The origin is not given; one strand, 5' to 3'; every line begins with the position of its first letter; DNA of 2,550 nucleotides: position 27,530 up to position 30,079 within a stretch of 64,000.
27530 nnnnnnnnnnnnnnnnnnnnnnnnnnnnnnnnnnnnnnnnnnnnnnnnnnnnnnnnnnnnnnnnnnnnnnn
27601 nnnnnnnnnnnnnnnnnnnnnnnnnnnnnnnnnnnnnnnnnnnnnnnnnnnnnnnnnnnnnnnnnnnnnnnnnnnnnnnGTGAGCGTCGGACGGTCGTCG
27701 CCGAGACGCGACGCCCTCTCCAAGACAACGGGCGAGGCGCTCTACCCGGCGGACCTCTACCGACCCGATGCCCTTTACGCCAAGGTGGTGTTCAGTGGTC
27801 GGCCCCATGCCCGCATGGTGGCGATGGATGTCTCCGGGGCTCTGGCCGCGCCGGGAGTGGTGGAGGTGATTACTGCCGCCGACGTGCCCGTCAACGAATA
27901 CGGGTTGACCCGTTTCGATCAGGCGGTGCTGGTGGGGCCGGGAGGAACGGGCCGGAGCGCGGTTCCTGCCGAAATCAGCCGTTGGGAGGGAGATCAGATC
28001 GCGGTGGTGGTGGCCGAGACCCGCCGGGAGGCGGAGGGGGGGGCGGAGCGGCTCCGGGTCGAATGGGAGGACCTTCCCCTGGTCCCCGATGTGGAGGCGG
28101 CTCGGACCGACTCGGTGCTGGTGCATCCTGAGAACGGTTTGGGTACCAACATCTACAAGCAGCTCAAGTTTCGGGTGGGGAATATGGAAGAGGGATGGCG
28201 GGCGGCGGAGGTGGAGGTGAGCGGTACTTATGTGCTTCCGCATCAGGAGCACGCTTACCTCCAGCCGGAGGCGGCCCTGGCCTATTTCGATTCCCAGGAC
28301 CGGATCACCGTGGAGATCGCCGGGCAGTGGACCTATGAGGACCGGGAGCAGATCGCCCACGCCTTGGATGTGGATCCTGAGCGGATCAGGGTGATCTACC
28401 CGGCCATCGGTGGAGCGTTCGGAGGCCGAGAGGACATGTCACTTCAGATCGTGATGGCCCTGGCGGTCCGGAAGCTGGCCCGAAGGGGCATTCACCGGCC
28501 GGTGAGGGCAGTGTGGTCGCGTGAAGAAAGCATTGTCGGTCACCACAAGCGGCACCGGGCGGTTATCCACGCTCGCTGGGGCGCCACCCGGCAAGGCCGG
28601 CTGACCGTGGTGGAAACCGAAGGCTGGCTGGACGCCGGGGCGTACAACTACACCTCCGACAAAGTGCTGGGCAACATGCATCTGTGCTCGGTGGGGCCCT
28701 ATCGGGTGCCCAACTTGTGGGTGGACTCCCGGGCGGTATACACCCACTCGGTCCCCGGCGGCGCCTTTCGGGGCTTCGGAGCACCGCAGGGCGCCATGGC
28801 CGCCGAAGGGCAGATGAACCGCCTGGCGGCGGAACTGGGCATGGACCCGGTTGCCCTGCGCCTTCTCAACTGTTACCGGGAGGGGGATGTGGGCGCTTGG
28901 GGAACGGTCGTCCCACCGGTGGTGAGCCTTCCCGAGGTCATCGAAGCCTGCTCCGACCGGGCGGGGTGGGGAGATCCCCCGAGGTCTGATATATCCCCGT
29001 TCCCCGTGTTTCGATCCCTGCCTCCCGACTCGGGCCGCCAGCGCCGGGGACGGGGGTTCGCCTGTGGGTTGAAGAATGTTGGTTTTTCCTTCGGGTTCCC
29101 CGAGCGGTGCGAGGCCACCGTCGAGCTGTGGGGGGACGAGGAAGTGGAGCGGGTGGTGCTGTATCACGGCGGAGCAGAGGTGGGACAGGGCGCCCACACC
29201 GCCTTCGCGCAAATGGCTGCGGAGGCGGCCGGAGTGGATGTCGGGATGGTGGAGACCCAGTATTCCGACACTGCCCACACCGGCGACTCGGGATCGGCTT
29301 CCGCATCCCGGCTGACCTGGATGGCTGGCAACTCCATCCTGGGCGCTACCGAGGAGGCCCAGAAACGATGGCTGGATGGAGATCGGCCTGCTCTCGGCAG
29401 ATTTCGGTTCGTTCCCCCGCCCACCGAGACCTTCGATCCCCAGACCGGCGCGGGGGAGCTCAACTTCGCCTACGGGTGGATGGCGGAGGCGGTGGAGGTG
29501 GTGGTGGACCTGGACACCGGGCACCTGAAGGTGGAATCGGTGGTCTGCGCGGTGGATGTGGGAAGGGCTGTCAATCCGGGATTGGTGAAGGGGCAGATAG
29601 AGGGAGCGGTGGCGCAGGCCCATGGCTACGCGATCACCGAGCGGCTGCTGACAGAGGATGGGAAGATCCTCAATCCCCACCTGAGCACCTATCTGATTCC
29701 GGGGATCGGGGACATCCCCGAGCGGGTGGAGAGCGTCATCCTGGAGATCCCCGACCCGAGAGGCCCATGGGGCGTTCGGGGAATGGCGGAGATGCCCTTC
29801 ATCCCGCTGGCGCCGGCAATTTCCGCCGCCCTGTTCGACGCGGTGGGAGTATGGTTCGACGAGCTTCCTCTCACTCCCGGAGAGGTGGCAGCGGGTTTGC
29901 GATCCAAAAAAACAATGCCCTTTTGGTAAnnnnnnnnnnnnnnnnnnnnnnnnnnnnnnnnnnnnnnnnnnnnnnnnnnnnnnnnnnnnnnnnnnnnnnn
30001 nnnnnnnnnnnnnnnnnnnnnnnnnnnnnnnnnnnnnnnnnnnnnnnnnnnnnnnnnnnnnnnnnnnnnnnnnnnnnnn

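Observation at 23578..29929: Compact operon: fold-II PLP enzyme + two tandem CDA-fold deaminases + two-gene XDH-family molybdoenzyme, directly upstream of the amplified transporters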

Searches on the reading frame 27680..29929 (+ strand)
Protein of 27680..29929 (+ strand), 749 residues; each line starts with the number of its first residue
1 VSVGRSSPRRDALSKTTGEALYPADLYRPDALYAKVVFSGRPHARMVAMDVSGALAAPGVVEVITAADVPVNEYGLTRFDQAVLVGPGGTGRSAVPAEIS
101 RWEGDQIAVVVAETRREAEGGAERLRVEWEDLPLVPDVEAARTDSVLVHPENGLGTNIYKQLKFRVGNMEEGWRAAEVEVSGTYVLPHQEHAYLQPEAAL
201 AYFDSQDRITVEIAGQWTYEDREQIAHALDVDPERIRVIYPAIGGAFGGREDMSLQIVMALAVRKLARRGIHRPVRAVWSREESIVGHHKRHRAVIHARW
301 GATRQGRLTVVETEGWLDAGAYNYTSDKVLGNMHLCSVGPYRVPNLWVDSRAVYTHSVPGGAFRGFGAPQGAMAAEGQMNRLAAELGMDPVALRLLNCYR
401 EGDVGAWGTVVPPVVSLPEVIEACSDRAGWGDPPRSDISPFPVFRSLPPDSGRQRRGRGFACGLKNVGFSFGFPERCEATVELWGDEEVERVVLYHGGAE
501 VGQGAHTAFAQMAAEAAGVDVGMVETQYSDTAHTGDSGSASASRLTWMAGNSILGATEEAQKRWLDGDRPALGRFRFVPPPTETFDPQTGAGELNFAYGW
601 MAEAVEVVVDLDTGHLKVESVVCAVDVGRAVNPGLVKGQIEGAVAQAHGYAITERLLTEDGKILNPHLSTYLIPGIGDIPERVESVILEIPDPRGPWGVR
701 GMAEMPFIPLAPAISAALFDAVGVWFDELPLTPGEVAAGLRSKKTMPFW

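Call 8: search_protein_families(library=pfam, proteins=[window:27680-29929:+], max_evalue=0.01)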
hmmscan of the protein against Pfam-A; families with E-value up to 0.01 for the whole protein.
window:27680-29929:+ (749 aa): 3 families
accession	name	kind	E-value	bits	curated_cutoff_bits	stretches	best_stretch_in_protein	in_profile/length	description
PF02738.23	MoCoBD_1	-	2.4e-67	227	27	1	155-397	6-243/244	Molybdopterin cofactor-binding domain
PF20256.3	MoCoBD_2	-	1.5e-50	172.7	27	2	584-680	186-283/283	Molybdopterin cofactor-binding domain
PF01315.27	Ald_Xan_dh_C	-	1.8e-20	73.7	31.3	1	17-133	1-110/110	Aldehyde oxidase and xanthine dehydrogenase, a/b hammerhead domain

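Call 9: search_protein_families(library=ncbifam, proteins=[window:27680-29929:+], max_evalue=0.01)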
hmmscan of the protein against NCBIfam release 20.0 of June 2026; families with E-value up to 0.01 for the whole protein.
window:27680-29929:+ (749 aa): 13 families
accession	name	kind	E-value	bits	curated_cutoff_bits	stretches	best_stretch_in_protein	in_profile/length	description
TIGR03196.1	pucD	equivalog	1.8e-146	489.6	783.65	2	1-560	1-538/763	xanthine dehydrogenase subunit D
NF043082.1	XdhA_XDHase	equivalog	1.5e-114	383.8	780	2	3-566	1-547/758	xanthine dehydrogenase subunit XdhA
TIGR03194.1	4hydrxCoA_A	equivalog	4e-110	369.4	994.55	2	8-565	2-530/746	4-hydroxybenzoyl-CoA reductase subunit alpha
TIGR03311.1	Se_dep_XDH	equivalog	8.8e-109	364.8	830.45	2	3-426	162-568/848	selenium-dependent xanthine dehydrogenase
NF007426.0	PRK09970.1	equivalog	6.3e-108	361.8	916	2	2-565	5-549/761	xanthine dehydrogenase molybdenum-binding subunit XdhA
NF045668.1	pterin_aldehy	equivalog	1.2e-97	328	1100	1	4-740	176-904/905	molybdopterin-dependent aldehyde oxidoreductase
NF041018.1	glyceraldDH_alpha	equivalog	2.3e-84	284.2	790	3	2-400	2-393/741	glyceraldehyde dehydrogenase subunit alpha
TIGR02965.1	xanthine_xdhB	equivalog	6.6e-78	262.6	849.5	2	4-564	2-532/758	xanthine dehydrogenase molybdopterin binding subunit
TIGR03313.1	Se_sel_red_Mo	hypoth_equivalog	1.2e-72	245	1101.9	3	157-564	352-745/951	molybdopterin-dependent oxidoreductase Mo/Fe-S-binding subunit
NF040766.1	CODH_aero_grp5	exception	8.5e-68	229.3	950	2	3-563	5-552/785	aerobic carbon-monoxide dehydrogenase large subunit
NF041671.1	peri_hyde_PaoC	equivalog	2e-67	228.1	1180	2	3-540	18-510/735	aldehyde oxidoreductase molybdenum-binding subunit PaoC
TIGR02969.1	mam_aldehyde_ox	subfamily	9.1e-42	142.7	1912.3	2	12-531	585-1069/1330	aldehyde oxidase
TIGR02416.1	CO_dehy_Mo_lg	equivalog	1.9e-41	142.1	991.15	2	17-400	7-396/770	aerobic carbon-monoxide dehydrogenase large subunit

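Call 36: search_solved_structures(query=window:27680-29929:+, max_evalue=1e-20, show_alignments=0)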
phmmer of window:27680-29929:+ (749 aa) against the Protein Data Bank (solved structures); distinct sequences matched with E-value up to 1e-20: 41.
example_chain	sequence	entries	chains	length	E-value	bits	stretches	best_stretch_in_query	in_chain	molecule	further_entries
1rm6_A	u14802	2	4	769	1.9e-74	254.5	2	3-560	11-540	4-hydroxybenzoyl-CoA reductase alpha subunit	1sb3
3hrd_A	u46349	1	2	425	3.3e-69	237.2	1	3-428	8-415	Nicotinate dehydrogenase large molybdopterin subunit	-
1dgj_A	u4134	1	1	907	5.1e-63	216.8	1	4-737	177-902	ALDEHYDE OXIDOREDUCTASE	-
1sij_A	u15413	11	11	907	7.3e-62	212.9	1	4-741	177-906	Aldehyde oxidoreductase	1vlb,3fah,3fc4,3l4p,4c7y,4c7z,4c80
3sr6_C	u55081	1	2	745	3.6e-57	197.4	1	2-722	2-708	Xanthine dehydrogenase/oxidase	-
3etr_C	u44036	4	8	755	3.9e-57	197.3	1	2-722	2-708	Xanthine dehydrogenase/oxidase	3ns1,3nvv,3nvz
3nrz_C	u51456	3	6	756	3.9e-57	197.3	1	2-722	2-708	Xanthine dehydrogenase/oxidase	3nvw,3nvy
1fiq_C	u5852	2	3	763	4e-57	197.3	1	2-722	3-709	XANTHINE OXIDASE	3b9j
3eub_C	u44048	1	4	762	4e-57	197.3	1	2-722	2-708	Xanthine dehydrogenase/oxidase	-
1n5x_A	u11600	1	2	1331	2.9e-56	194.4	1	2-722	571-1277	Xanthine Dehydrogenase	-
1fo4_A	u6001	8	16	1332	2.9e-56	194.4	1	2-722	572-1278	XANTHINE DEHYDROGENASE | Xanthine dehydrogenase/oxidase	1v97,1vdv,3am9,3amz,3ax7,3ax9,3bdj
3una_A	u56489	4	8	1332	2.9e-56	194.4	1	2-722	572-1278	Xanthine dehydrogenase/oxidase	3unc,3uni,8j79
1wyg_A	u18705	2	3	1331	7e-55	189.8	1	3-722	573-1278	Xanthine dehydrogenase/oxidase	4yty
4yrw_A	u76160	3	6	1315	1.2e-54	189.1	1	3-722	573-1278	Xanthine dehydrogenase/oxidase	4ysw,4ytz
2ckj_A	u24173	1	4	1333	1.2e-54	189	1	3-722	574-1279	XANTHINE OXIDOREDUCTASE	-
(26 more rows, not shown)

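Call 73: find_homologous_proteins(query=window:27680-29929:+, max_evalue=1e-30)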
Query window:27680-29929:+ (749 aa): 8000 proteins with E <= 1e-30 among 8000 candidates; the best 120 are listed.
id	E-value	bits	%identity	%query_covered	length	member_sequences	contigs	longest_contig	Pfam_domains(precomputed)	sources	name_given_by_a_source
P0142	0.0e+0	1687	98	100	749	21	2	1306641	PF02738.24,PF20256.4,PF01315.28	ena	-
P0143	0.0e+0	1546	90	99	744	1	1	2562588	PF02738.24,PF20256.4,PF01315.28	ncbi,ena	-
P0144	0.0e+0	1537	89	100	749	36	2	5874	PF02738.24,PF20256.4,PF01315.28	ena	-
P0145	0.0e+0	1516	88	99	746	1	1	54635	PF02738.24,PF20256.4,PF01315.28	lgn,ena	-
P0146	0.0e+0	1515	88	99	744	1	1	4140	PF02738.24,PF20256.4,PF01315.28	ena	-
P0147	0.0e+0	1510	88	99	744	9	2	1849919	PF02738.24,PF20256.4,PF01315.28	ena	-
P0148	0.0e+0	1505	87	99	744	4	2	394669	PF02738.24,PF20256.4,PF01315.28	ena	-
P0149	0.0e+0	1505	87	99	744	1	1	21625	PF02738.24,PF20256.4,PF01315.28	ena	-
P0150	0.0e+0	1503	87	99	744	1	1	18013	PF02738.24,PF20256.4,PF01315.28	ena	-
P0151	0.0e+0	1503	88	99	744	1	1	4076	PF02738.24,PF20256.4,PF01315.28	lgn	-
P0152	0.0e+0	1501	87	99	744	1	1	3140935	PF02738.24,PF20256.4,PF01315.28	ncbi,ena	-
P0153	0.0e+0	1496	87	99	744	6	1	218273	PF02738.24,PF20256.4,PF01315.28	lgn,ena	-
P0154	0.0e+0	1495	87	99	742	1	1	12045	PF02738.24,PF20256.4,PF01315.28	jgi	jgi:CO/xanthine dehydrogenase Mo-binding subunit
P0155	0.0e+0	1492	86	100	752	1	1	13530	PF02738.24,PF20256.4,PF01315.28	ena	-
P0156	0.0e+0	1476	87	99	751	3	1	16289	PF02738.24,PF20256.4,PF01315.28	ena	-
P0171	0.0e+0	1355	79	99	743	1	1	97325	PF02738.24,PF20256.4,PF01315.28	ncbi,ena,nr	ncbi:MAG: molybdopterin-dependent oxidoreductase [Actinomycetia bacterium]|nr:molybdopterin-dependen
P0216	0.0e+0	1075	66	98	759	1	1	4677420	PF02738.24,PF20256.4,PF01315.28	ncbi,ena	-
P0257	0.0e+0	1063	63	99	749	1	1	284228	PF02738.24,PF20256.4,PF01315.28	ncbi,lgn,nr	ncbi:MAG TPA: xanthine dehydrogenase family protein molybdopterin-binding subunit [Chloroflexota bac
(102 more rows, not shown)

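Call 74: find_encoding_contigs(protein=P0171, flank=10000, max_places=1)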
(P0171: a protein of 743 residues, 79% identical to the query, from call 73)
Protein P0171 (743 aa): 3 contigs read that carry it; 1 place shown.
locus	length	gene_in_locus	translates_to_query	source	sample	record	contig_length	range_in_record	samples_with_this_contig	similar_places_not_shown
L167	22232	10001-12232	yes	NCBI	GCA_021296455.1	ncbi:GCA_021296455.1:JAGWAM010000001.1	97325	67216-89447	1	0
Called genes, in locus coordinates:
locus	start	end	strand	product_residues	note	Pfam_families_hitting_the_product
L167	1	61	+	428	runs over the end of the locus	PF07969:Amidohydro_3 (faint), PF01979:Amidohydro_1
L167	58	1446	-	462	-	PF01425:Amidase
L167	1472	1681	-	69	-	-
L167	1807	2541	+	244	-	-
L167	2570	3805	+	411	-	PF00079:Serpin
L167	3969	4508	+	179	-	PF00578:AhpC-TSA (weak)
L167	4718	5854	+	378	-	PF01222:ERG4_ERG24, PF06966:DUF1295 (weak)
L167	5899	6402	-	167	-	PF01661:Macro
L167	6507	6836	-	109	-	PF13601:HTH_34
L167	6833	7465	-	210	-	-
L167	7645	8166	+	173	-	PF00383:dCMP_cyt_deam_1, PF14437:MafB19-deam, PF14439:Bd3614-deam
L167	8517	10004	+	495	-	PF00941:FAD_binding_5, PF03450:CO_deh_flav_C, PF01799:Fer2_2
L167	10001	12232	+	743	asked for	PF01315:Ald_Xan_dh_C, PF02738:MoCoBD_1, PF20256:MoCoBD_2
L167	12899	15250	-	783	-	PF02463:SMC_N (faint), PF03193:RsgA_GTPase (faint), PF13555:AAA_29 (faint), PF20703:nSTAND1 (faint), PF00684:DnaJ_CXXCXGXG (faint), PF00005:ABC_tran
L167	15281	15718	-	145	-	PF04075:F420H2_quin_red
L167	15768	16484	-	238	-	PF00117:GATase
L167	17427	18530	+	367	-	PF02690:Na_Pi_cotrans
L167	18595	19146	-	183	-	-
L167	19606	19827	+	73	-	-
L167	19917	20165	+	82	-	-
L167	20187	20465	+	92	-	-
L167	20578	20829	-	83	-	PF00395:SLH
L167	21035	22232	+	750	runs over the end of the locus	-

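Call 75: find_encoding_contigs(protein=P0216, flank=10000, max_places=1)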
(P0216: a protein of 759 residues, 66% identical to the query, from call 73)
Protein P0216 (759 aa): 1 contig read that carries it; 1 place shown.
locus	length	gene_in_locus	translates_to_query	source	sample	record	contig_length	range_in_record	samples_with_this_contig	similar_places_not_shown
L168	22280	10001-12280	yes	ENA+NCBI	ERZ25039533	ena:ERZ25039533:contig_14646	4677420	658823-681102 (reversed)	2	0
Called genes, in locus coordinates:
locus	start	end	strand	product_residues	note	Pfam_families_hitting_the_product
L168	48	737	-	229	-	PF05721:PhyH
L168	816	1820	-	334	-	PF00296:Bac_luciferase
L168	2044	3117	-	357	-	PF01979:Amidohydro_1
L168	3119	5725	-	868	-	PF01799:Fer2_2, PF01315:Ald_Xan_dh_C, PF02738:MoCoBD_1, PF20256:MoCoBD_2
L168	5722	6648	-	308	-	PF00795:CN_hydrolase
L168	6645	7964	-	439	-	PF04389:Peptidase_M28 (weak), PF01546:Peptidase_M20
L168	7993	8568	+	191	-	PF00383:dCMP_cyt_deam_1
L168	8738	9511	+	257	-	PF00941:FAD_binding_5, PF03450:CO_deh_flav_C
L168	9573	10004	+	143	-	PF01799:Fer2_2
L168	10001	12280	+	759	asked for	PF01315:Ald_Xan_dh_C, PF02738:MoCoBD_1, PF20256:MoCoBD_2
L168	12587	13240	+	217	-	PF00297:Ribosomal_L3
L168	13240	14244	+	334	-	PF00573:Ribosomal_L4, PF27542:ArfC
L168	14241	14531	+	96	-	PF00276:Ribosomal_L23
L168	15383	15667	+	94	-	PF00203:Ribosomal_S19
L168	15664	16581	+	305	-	PF00237:Ribosomal_L22, PF27542:ArfC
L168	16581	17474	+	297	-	PF07650:KH_2, PF00189:Ribosomal_S3_C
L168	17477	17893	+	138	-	PF00252:Ribosomal_L16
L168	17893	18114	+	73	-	PF00831:Ribosomal_L29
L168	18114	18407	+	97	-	PF00366:Ribosomal_S17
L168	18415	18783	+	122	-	PF00238:Ribosomal_L14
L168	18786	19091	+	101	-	PF00467:KOW, PF17136:ribosomal_L24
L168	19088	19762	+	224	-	PF00281:Ribosomal_L5, PF00673:Ribosomal_L5_C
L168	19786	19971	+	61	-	PF00253:Ribosomal_S14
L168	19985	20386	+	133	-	PF00410:Ribosomal_S8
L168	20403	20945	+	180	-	PF00347:Ribosomal_L6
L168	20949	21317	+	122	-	PF00861:Ribosomal_L18p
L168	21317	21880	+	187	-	PF00333:Ribosomal_S5, PF03719:Ribosomal_S5_C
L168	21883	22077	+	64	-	PF00327:Ribosomal_L30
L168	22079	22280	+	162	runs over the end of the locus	PF00828:Ribosomal_L27A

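Call 76: find_encoding_contigs(protein=P0257, flank=10000, max_places=1)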
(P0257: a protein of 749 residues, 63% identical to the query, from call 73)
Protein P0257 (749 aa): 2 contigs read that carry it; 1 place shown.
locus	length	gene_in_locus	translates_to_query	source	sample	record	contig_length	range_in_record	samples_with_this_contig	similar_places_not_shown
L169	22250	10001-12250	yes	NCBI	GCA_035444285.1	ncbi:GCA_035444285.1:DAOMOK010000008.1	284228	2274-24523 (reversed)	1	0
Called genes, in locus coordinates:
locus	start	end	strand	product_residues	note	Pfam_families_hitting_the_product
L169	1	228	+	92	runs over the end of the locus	-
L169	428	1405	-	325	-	PF00291:PALP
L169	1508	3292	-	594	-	PF06739:SBBP (weak), PF18911:PKD_4, PF00801:PKD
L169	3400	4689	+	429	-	PF08309:LVIVD (faint)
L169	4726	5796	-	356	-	PF01594:AI-2E_transport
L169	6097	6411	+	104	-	PF03992:ABM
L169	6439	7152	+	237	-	PF00106:adh_short, PF08659:KR, PF01370:Epimerase (weak), PF13561:adh_short_C2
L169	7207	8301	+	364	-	PF02547:Queuosine_synth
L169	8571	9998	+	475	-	PF00941:FAD_binding_5, PF03450:CO_deh_flav_C, PF01799:Fer2_2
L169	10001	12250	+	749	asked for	PF01315:Ald_Xan_dh_C, PF02738:MoCoBD_1, PF20256:MoCoBD_2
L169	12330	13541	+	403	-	PF01546:Peptidase_M20, PF07687:M20_dimer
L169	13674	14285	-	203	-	PF05685:Uma2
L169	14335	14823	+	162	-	PF00293:NUDIX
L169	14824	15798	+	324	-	PF02729:OTCace_N, PF00185:OTCace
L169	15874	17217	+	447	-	PF00291:PALP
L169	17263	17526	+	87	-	PF04221:RelB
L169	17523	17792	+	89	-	PF15738:YafQ_toxin, PF05016:ParE_toxin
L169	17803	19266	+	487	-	PF00291:PALP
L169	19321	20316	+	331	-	PF01544:CorA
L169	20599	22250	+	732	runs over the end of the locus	PF14827:dCache_3, PF05228:CHASE4 (faint), PF00672:HAMP, PF00512:HisKA, PF02518:HATPase_c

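Call 87: search_protein_families(library=ncbifam, proteins=[L168:3119-5725:-], max_evalue=1e-60)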
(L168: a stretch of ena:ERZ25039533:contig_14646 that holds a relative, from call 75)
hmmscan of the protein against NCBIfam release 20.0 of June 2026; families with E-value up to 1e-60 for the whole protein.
L168:3119-5725:- (868 aa): 10 families
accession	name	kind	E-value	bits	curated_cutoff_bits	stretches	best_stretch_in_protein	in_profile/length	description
TIGR03311.1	Se_dep_XDH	equivalog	8.3e-238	791.6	830.45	1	16-860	2-842/848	selenium-dependent xanthine dehydrogenase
TIGR03196.1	pucD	equivalog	1e-129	434.2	783.65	1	189-696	18-539/763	xanthine dehydrogenase subunit D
NF045668.1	pterin_aldehy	equivalog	1.6e-122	410.4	1100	1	17-863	5-899/905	molybdopterin-dependent aldehyde oxidoreductase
NF043082.1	XdhA_XDHase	equivalog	1.7e-92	310.9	780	1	174-691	1-538/758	xanthine dehydrogenase subunit XdhA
NF007426.0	PRK09970.1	equivalog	1.8e-91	307.4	916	1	173-690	5-540/761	xanthine dehydrogenase molybdenum-binding subunit XdhA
TIGR02965.1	xanthine_xdhB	equivalog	1.5e-90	304.4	849.5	1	180-555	6-375/758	xanthine dehydrogenase molybdopterin binding subunit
TIGR03194.1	4hydrxCoA_A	equivalog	6.8e-88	295.9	994.55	1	189-693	12-524/746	4-hydroxybenzoyl-CoA reductase subunit alpha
NF040766.1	CODH_aero_grp5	exception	9.7e-78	262.1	950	0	174-696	5-551/785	aerobic carbon-monoxide dehydrogenase large subunit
NF041018.1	glyceraldDH_alpha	equivalog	2.9e-77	260.7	790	1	175-694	4-539/741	glyceraldehyde dehydrogenase subunit alpha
TIGR02969.1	mam_aldehyde_ox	subfamily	1.4e-61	208.3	1912.3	0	189-555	591-947/1330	aldehyde oxidase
